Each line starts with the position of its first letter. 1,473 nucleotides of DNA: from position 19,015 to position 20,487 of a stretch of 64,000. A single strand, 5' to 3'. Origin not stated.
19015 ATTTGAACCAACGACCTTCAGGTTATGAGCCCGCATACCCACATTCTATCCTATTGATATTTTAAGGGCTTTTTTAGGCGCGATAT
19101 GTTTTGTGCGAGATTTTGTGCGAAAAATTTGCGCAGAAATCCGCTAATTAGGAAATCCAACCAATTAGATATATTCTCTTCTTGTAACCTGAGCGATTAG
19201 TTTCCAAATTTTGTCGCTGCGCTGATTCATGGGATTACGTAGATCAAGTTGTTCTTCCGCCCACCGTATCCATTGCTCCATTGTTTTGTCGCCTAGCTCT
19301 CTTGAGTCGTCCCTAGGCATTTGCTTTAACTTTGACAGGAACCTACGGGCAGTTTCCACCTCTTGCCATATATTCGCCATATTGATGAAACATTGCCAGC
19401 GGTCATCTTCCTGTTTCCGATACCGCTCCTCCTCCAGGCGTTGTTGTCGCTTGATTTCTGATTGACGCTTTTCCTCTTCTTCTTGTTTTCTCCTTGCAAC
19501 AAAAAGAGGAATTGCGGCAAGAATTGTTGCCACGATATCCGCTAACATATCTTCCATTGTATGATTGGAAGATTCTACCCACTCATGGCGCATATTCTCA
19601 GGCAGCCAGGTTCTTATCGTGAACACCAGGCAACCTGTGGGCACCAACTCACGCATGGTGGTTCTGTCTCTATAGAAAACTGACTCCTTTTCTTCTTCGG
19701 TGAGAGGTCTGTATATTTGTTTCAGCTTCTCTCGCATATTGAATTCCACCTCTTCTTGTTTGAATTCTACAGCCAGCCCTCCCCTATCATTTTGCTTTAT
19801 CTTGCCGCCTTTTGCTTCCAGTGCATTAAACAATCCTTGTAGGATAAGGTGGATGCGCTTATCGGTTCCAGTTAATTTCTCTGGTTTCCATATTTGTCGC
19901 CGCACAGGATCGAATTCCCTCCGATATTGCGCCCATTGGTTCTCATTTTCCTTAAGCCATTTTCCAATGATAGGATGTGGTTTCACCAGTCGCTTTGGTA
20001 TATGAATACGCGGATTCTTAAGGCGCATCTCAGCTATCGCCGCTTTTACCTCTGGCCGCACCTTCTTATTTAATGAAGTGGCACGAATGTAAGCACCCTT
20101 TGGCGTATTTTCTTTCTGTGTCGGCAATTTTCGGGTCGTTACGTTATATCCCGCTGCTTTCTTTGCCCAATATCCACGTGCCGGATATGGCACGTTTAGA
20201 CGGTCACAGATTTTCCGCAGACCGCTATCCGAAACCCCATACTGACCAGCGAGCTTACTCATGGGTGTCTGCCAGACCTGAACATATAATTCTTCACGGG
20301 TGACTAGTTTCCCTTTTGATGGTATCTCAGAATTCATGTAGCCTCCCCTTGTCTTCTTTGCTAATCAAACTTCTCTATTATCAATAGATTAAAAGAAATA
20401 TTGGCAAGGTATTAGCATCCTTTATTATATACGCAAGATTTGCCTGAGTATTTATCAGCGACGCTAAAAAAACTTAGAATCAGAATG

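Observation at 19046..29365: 10-kb AT-rich accretion zone between the att end and trbB stacks several candidate immunity modules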

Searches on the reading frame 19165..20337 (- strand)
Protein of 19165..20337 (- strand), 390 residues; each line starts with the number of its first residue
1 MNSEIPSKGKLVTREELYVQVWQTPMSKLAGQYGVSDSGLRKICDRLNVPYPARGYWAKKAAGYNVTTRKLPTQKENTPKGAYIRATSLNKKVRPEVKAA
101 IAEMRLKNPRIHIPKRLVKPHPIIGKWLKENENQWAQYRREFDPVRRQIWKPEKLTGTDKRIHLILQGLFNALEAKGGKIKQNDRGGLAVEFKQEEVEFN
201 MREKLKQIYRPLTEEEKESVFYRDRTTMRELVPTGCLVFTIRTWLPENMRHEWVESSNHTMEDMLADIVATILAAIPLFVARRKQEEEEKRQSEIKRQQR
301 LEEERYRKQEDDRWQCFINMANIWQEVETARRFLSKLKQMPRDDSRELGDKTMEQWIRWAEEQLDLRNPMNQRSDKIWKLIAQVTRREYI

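Call 5: search_protein_families(library=pfam, proteins=[window:19165-20337:-], max_evalue=0.01)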
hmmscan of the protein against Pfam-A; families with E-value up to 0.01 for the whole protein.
window:19165-20337:- (390 aa): 1 family
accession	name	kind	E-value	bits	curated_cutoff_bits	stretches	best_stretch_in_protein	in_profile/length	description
PF11718.13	CPSF73-100_C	-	0.0068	16.5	24.5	0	246-319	84-153/215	Pre-mRNA 3'-end-processing endonuclease polyadenylation factor C-term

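Call 6: search_protein_families(library=padloc, proteins=[window:19165-20337:-], max_evalue=0.01)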
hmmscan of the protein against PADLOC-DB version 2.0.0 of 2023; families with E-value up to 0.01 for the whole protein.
window:19165-20337:- (390 aa): 0 families

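Call 7: search_protein_families(library=ncbifam, proteins=[window:19165-20337:-], max_evalue=0.01)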
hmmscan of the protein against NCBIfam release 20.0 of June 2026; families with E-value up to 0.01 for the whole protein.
window:19165-20337:- (390 aa): 0 families
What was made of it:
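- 19165..20337 (-): A390: 390-aa protein of unknown function, an autonomous gene. No Pfam, NCBIfam or PADLOC family (calls 5-7).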

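Call 44: list_cluster_members(proteins=[P0001, window:19165-20337:-, window:20496-24692:+, window:25021-26088:-, window:26254-26790:-, window:26854-27243:-, window:27377-27643:+, window:27640-28158:+, window:24727-25020:+, window:30962-33517:+])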
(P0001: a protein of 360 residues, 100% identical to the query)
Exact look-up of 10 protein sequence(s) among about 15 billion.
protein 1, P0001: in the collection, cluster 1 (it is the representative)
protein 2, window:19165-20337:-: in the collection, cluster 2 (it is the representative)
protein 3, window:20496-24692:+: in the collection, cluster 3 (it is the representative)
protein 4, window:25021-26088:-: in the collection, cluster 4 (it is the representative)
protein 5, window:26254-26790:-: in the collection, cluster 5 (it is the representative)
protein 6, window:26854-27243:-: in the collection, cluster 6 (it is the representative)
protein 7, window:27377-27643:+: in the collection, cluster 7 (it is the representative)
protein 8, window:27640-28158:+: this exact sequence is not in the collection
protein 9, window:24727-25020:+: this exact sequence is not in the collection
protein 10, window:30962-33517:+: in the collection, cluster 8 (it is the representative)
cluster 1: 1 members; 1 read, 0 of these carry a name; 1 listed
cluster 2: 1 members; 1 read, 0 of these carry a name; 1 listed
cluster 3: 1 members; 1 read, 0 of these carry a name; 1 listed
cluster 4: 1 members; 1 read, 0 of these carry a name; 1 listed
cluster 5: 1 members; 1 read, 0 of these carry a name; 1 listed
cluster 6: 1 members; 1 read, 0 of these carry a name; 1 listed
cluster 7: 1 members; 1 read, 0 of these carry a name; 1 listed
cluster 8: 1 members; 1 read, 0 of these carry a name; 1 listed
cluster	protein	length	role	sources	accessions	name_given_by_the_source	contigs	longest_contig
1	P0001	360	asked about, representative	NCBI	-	-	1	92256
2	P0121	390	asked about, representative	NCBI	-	-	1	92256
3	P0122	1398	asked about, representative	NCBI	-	-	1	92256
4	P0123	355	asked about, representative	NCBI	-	-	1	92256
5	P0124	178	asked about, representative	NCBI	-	-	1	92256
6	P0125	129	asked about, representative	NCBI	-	-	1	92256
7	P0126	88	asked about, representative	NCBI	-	-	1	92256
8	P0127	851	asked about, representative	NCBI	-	-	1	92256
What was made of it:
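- All zone proteins that could be looked up are singletons at 90% identity among ~15 billion proteins (call 44).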

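Call 46: search_protein_families(library=pfam, proteins=[window:19165-20337:-], max_evalue=5)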
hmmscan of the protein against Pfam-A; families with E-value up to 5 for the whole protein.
window:19165-20337:- (390 aa): 1 family
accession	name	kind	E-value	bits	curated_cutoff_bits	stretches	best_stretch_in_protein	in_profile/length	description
PF11718.13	CPSF73-100_C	-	0.0068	16.5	24.5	1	246-319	84-153/215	Pre-mRNA 3'-end-processing endonuclease polyadenylation factor C-term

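Call 67: search_dna_similar(query=window:19165-20337:-, collection=plasmids, mode=protein, max_rows=12, max_evalue=0.001)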
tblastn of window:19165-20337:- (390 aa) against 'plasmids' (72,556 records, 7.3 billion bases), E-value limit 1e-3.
Records with a match: 103; places in all: 114; records where one place covers at least 80% of the query: 14.
Best place of each record, by identity: <60% 103.
By first word of the organism name: Pseudosulfitobacter 41; Rhizobium 10; Burkholderia 10; Sinorhizobium 7; Mesorhizobium 4; Agrobacterium 4; Phaeobacter 3; Paraburkholderia 2; Phyllobacterium 2; Ensifer 2; and 17 more.
By predicted mobility (MOB-suite, as given by PLSDB): non-mobilizable 74; conjugative 16; mobilizable 13.
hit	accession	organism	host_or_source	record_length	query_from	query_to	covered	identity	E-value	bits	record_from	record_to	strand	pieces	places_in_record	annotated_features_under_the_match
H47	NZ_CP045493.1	Mesorhizobium sp. NBSH29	pure culture,nutrient broth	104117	6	389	98%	40.5%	2e-74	258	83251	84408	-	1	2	hypothetical protein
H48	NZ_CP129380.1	Rhizobium sp. SSA_523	single cell,Sea water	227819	7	386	97%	39.7%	6e-74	257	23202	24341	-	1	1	hypothetical protein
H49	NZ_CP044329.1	Methylocystis rosea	-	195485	12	379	94%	37.9%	3e-60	217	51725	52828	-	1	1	hypothetical protein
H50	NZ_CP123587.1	Alisedimentitalea scapharcae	Anadara broughtonii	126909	5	370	94%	33.0%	2e-41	162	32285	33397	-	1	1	hypothetical protein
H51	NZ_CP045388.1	Ruegeria sp. THAF33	pure culture,Surface of a polyethylene ...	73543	5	370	94%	32.4%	3e-42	165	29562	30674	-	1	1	hypothetical protein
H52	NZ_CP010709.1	Phaeobacter inhibens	cell culture,algae aquaculture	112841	5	370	94%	32.1%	6e-44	170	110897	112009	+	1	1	hypothetical protein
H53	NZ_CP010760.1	Phaeobacter inhibens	cell culture,clam larvae aquaculture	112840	5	370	94%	32.1%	6e-44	170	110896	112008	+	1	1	hypothetical protein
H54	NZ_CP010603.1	Phaeobacter inhibens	cell culture,clam larvae aquaculture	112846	5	370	94%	32.1%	6e-44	170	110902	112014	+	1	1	hypothetical protein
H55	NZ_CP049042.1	Pseudohalocynthiibacter aestuariivivens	pure culutre,Seawater recirculating ...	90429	10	370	93%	32.3%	8e-43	167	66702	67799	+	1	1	hypothetical protein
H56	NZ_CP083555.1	Leisingera sp. S132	-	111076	5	370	94%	31.6%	1e-42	166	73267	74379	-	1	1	hypothetical protein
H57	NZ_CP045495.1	Mesorhizobium sp. NBSH29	pure culture,nutrient broth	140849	41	389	89%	32.6%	6e-26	144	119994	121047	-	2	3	hypothetical protein (x2)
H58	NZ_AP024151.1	Methylobacterium indicum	-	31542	9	370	93%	29.3%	2e-34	142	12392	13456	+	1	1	hypothetical protein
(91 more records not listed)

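Call 69: get_annotated_region(hit=H47, flank=4000)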
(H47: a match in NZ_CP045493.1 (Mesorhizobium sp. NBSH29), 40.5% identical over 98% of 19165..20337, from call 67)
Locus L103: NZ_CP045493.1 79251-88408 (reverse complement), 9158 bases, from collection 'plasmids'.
description: Mesorhizobium sp. NBSH29 plasmid unnamed1
organism: Mesorhizobium sp. NBSH29 (NCBI taxid 2654249)
taxonomy: Bacteria; Pseudomonadota; Alphaproteobacteria; Hyphomicrobiales; Phyllobacteriaceae; Mesorhizobium; Mesorhizobium sp. NBSH29
host: -; source: pure culture,nutrient broth; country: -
typing (MOB-suite, as given by PLSDB): mobilizable; replicon rep_cluster_336; relaxase MOBP
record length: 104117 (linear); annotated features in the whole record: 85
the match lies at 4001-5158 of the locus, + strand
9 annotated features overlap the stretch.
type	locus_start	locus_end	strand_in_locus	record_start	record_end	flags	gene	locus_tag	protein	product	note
CDS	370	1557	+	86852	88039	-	-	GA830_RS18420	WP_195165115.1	Fic family protein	-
CDS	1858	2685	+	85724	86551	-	-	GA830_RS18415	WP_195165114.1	type IV toxin-antitoxin system AbiEi family antitoxin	-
CDS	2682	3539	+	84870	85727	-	-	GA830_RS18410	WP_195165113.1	nucleotidyl transferase AbiEii/AbiGii toxin family protein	-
CDS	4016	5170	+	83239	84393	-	-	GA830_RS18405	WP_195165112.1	hypothetical protein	-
CDS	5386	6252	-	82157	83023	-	-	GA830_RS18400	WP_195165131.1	isocitrate lyase/PEP mutase family protein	-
CDS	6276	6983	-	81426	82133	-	-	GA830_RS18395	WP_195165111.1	GntR family transcriptional regulator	-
CDS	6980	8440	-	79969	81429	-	-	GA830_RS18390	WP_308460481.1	tripartite tricarboxylate transporter permease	-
CDS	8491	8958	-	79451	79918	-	-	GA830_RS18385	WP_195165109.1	tripartite tricarboxylate transporter TctB family protein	-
CDS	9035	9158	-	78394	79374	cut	-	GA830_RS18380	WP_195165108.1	tripartite tricarboxylate transporter substrate binding protein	-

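Call 70: get_annotated_region(hit=H48, flank=4000)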
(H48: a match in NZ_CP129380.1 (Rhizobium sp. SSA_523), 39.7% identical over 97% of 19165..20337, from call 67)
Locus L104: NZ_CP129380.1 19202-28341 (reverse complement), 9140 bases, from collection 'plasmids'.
description: Rhizobium sp. SSA_523 strain SSA5.23 plasmid pHM2, complete sequence
organism: Rhizobium sp. SSA_523 (NCBI taxid 2952477)
taxonomy: Bacteria; Pseudomonadota; Alphaproteobacteria; Hyphomicrobiales; Rhizobiaceae; Rhizobium; Rhizobium sp. SSA 523
host: -; source: single cell,Sea water; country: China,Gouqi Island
typing (MOB-suite, as given by PLSDB): mobilizable; replicon rep_cluster_440; relaxase MOBQ
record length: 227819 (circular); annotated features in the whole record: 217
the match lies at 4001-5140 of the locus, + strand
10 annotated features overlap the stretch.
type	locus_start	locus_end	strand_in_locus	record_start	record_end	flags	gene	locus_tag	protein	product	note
CDS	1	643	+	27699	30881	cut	-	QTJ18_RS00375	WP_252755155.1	DNA methyltransferase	-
CDS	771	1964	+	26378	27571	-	-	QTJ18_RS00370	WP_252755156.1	abortive infection family protein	-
CDS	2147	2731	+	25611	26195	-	-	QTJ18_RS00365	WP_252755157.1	recombinase family protein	GO:0006310 - DNA recombination [Evidence IEA]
CDS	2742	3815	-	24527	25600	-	-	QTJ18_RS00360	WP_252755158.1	ATP-binding protein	-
CDS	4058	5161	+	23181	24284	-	-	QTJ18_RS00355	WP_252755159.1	hypothetical protein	-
CDS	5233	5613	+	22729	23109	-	-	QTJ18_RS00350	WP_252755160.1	hypothetical protein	-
CDS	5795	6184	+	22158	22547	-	-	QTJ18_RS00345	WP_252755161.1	DUF2513 domain-containing protein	-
CDS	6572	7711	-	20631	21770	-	-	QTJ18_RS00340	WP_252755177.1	RHE_PE00001 family protein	-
CDS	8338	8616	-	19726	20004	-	-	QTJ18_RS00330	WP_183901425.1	type II toxin-antitoxin system Phd/YefM family antitoxin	-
CDS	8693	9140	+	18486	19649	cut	-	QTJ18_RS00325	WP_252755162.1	site-specific integrase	GO:0015074 - DNA integration [Evidence IEA]; GO:0006310 - DNA recombination [Evidence IEA]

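Call 71: get_annotated_region(hit=H52, flank=4000)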
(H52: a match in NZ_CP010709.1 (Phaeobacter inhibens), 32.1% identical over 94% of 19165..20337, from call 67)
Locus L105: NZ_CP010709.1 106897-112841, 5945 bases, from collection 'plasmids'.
description: Phaeobacter inhibens strain P66 plasmid pP66_d, complete sequence
organism: Phaeobacter inhibens (NCBI taxid 221822)
taxonomy: Bacteria; Pseudomonadota; Alphaproteobacteria; Rhodobacterales; Roseobacteraceae; Phaeobacter; Phaeobacter inhibens
host: -; source: cell culture,algae aquaculture; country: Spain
typing (MOB-suite, as given by PLSDB): mobilizable; replicon rep_cluster_392; relaxase MOBP
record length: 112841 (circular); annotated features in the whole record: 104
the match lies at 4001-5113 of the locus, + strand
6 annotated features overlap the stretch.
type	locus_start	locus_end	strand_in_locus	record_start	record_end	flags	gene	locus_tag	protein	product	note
CDS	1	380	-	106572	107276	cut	-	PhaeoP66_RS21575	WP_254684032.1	RES family NAD+ phosphorylase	-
CDS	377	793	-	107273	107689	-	-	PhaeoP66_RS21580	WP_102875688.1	antitoxin Xre-like helix-turn-helix domain-containing protein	-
CDS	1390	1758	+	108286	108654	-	-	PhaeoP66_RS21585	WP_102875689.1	phosphoglycerate kinase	-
CDS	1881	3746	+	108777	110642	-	-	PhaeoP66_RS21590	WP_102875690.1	ParB/RepB/Spo0J family partition protein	-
CDS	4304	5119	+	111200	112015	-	-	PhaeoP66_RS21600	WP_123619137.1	hypothetical protein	-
CDS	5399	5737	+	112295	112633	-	-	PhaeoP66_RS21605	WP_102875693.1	DUF736 family protein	-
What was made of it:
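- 19165..20337 (-): In three contexts inspected it lies with no conserved partner, near AbiE, Abi, RES-Xre and Fic genes (calls 67, 69-71).
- A390 homologues lie near toxin-antitoxin genes on plasmids (calls 69-71).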
